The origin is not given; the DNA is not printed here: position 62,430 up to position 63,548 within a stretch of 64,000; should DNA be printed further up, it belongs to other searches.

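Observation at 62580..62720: RpoA lacks the alpha C-terminal domain and ends in an acidic tail plus an AT-hook-like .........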

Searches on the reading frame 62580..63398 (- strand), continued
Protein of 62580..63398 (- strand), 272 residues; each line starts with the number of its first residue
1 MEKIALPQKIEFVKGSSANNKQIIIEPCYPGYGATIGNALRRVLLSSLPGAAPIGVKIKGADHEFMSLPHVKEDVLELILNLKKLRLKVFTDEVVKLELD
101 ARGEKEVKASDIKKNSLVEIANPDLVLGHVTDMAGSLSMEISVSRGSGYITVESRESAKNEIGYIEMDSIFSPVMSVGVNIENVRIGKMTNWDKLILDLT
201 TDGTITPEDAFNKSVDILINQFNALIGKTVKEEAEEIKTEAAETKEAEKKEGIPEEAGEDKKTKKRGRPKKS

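Call 34: predict_structure(alignment_id=A1)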
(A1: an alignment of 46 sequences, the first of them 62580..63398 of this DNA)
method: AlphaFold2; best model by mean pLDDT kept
length: 272 residues; sequences in the alignment: 46
mean_pLDDT: 72.1   pTM: 0.62
mean pLDDT of the five models: 72.1, 65.1, 59.4, 55.9, 46.1
residues with pLDDT >= 90: 17; 70-90: 167; 50-70: 34; < 50: 54
segments of 3 or more residues with pLDDT < 50: 159-169, 232-267, 270-272
pLDDT, mean of each block of 10 residues (from residue 1): 63 84 85 86 83 80 68 84 86 86 85 88 86 75 72 49 41 85 76 87 88 89 78 44 36 30 41 43
secondary structure, 60 per line:
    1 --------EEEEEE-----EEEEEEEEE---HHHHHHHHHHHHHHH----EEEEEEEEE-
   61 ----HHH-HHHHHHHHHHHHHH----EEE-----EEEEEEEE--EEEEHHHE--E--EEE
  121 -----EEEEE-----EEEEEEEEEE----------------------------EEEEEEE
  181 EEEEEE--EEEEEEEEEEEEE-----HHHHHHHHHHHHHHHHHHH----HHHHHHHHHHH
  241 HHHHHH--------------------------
elements in order: E9-14 E20-28 H32-46 E51-59 H69-82 E87-89 E95-102 E105-108 E118-120 E126-130 E136-145 E174-186 E189-201 H207-225 H230-246

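Call 36: search_protein_representatives(protein=window:62709-63398:-)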
Query: 230 residues. Proteins with E-value up to 0.001 (for the whole library): 8233; up to 1e-10: 4780; up to 1e-30: 885. The best 150 are listed.
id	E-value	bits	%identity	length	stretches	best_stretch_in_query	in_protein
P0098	5.2e-110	382.6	75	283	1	1-228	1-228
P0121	5.9e-88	310.5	41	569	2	2-226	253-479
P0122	9.7e-72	257.5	52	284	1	1-225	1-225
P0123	1.4e-68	247.2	41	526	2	23-223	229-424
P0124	9.4e-67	241.2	68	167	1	1-167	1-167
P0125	6.2e-66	238.5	55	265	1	1-225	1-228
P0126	1.1e-64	234.4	52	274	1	15-225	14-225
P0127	1.3e-64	234.2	48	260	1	1-225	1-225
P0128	1.5e-64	234.0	50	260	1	2-226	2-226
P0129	2.7e-64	233.2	48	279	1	1-227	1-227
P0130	3.7e-64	232.7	50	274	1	4-224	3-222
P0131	7.0e-64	231.8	51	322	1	1-225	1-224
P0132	9.2e-64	231.4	49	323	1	2-224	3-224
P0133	1.2e-63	231.1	53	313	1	17-224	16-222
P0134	2.1e-63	230.2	52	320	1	17-226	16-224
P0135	2.3e-63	230.2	48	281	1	1-227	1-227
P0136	2.7e-63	229.9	52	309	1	17-225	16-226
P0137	5.6e-63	228.9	51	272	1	5-226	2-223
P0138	4.9e-62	225.8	50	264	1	4-223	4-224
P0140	1.2e-61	224.5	50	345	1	1-225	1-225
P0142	7.6e-61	221.9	49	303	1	1-225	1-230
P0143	9.1e-61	221.6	49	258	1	10-229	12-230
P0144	1.4e-60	221.1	48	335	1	4-228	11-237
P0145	1.5e-60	220.9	51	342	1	17-225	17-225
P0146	1.8e-60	220.7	52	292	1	1-223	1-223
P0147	2.2e-60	220.4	47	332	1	1-225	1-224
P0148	2.8e-59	216.8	50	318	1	1-226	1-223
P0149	1.1e-57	211.6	48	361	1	1-226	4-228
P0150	1.6e-57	211.1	45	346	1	1-226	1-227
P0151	1.7e-57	211.0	49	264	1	1-225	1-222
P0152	2.3e-57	210.5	52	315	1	23-225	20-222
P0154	6.0e-57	209.2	61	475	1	68-228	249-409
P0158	8.1e-56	205.5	49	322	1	3-224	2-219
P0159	9.4e-56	205.3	49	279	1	18-225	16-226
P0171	4.8e-53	196.4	49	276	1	17-224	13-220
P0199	8.1e-50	185.9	43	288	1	3-223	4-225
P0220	3.6e-48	180.5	35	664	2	14-210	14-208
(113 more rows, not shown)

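Call 38: list_cluster_members(proteins=[P0131, P0132, P0133, P0136, P0122, P0125, P0127, P0142, P0146, P0171])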
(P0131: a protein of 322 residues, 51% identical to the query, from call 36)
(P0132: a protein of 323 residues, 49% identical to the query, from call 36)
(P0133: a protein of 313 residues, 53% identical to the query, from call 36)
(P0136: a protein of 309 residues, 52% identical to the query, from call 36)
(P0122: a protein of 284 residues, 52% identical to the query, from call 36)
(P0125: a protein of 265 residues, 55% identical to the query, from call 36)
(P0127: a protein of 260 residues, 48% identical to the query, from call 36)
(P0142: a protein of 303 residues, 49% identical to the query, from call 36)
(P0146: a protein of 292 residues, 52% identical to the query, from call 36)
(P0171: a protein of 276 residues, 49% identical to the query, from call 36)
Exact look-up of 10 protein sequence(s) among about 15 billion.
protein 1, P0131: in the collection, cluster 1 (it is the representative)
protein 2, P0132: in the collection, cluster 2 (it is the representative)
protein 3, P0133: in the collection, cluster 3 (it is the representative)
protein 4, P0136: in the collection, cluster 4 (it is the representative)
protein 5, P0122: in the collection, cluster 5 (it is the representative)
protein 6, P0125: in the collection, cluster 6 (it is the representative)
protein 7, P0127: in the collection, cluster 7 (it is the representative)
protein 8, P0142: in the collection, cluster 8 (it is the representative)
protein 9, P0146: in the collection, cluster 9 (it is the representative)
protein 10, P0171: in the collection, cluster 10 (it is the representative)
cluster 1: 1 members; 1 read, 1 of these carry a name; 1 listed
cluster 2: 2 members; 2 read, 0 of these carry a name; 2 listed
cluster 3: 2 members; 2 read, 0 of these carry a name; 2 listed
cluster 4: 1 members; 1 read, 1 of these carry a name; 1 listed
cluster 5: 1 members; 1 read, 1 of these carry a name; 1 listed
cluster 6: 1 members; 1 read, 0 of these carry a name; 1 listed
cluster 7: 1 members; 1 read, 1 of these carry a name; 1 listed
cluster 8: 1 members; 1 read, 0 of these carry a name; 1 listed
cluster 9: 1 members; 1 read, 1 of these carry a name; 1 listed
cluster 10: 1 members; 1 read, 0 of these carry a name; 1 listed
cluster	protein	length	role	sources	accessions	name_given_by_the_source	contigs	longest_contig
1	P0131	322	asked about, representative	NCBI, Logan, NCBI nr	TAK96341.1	DNA-directed RNA polymerase subunit alpha [Patescibacteria group bacterium] | MAG: DNA-directed RNA polymerase subunit alpha [Patescibacteria group bacterium]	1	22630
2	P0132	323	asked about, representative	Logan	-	-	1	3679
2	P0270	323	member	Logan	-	-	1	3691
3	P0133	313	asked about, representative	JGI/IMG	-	-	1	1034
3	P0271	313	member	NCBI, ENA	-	-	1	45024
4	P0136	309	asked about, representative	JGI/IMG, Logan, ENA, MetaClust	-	\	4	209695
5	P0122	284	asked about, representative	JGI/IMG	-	DNA-directed RNA polymerase subunit alpha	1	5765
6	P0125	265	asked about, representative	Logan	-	-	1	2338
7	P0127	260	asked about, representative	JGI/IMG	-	DNA-directed RNA polymerase subunit alpha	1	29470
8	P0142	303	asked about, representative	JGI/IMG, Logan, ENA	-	-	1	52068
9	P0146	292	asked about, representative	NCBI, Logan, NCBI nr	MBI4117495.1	MAG: DNA-directed RNA polymerase subunit alpha [Parcubacteria group bacterium] | DNA-directed RNA polymerase subunit alpha [Parcubacteria group bacterium]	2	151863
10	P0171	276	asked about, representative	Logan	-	-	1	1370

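Call 43: list_cluster_members(proteins=[P0126, P0129, P0130, P0135, P0137, P0138, P0143, P0151, P0159, P0199])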
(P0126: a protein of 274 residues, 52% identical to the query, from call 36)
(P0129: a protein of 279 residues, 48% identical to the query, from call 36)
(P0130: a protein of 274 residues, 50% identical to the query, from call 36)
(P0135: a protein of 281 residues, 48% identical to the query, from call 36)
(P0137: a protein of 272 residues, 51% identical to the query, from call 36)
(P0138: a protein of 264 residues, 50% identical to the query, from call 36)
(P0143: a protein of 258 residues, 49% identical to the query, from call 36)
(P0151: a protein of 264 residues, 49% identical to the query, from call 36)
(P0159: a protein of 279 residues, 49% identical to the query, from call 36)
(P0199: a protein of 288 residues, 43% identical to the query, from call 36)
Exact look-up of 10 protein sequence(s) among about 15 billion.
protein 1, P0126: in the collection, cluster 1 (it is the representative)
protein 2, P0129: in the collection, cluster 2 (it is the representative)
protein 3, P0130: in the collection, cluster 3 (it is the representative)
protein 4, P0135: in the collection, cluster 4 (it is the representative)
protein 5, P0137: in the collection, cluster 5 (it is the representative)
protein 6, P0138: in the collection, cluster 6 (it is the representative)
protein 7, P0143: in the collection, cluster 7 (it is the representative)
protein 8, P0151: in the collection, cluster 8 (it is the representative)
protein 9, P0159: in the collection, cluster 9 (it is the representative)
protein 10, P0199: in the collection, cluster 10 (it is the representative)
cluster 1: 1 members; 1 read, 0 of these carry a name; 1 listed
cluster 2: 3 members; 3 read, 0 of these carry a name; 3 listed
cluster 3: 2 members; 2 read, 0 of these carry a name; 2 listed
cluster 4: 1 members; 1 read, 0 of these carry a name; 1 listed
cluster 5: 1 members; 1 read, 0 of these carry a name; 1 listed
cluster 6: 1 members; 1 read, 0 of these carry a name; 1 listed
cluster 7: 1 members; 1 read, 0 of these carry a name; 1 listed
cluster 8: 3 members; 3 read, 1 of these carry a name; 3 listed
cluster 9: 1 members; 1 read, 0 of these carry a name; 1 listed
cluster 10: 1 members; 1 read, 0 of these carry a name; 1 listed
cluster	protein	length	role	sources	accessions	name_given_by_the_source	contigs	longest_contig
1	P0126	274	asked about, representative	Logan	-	-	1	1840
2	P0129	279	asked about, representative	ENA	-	-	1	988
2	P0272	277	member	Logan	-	-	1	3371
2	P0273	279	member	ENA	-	-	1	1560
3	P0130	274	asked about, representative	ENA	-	-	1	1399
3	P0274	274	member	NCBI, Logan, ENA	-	-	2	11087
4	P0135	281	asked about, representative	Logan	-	-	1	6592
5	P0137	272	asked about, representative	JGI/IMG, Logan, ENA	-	-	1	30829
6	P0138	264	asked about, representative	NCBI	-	-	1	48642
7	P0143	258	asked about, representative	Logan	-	-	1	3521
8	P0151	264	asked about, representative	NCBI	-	-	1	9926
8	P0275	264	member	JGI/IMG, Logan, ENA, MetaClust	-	\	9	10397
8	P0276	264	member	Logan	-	-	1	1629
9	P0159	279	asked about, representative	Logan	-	-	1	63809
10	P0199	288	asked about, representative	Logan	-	-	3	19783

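Call 44: list_cluster_members(proteins=[P0134, P0140, P0144, P0145, P0147, P0148, P0149, P0150, P0152, P0158])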
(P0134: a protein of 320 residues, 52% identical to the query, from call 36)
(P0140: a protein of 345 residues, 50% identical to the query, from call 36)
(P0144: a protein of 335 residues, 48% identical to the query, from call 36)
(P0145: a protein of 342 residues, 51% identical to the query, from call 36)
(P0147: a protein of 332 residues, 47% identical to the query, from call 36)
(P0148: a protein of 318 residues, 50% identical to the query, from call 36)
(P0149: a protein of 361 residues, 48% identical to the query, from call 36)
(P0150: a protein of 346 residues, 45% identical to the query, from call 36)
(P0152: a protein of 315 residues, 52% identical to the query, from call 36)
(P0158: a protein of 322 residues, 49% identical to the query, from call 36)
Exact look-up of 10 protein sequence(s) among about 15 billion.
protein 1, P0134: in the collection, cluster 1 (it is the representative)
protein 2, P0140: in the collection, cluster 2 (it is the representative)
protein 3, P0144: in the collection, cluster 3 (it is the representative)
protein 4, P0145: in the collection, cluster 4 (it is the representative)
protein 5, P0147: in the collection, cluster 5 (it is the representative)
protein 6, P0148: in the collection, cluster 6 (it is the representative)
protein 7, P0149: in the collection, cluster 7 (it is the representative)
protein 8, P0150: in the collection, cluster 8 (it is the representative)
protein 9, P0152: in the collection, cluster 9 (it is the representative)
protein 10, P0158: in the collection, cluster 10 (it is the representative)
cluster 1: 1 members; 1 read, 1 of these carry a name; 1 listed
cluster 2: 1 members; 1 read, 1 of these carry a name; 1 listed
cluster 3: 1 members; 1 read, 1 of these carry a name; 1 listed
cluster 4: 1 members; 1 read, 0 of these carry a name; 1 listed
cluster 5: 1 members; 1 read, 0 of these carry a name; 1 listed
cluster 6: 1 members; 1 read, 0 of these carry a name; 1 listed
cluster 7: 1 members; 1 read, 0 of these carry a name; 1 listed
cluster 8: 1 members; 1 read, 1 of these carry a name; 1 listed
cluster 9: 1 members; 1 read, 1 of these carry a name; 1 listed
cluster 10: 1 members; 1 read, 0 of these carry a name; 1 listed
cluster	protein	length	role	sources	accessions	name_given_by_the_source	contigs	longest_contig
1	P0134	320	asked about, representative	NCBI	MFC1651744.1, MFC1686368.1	DNA-directed RNA polymerase subunit alpha [Patescibacteria group bacterium]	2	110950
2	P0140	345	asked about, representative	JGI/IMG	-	DNA-directed RNA polymerase subunit alpha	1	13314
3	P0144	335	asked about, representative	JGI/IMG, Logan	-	DNA-directed RNA polymerase subunit alpha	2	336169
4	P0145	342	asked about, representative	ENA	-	-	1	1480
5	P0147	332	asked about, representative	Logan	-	-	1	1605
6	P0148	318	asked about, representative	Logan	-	-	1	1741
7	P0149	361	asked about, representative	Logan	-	-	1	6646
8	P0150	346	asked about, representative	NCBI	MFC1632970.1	DNA-directed RNA polymerase subunit alpha [Patescibacteria group bacterium]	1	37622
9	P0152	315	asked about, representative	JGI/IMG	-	DNA-directed RNA polymerase subunit alpha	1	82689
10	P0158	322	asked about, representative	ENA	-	-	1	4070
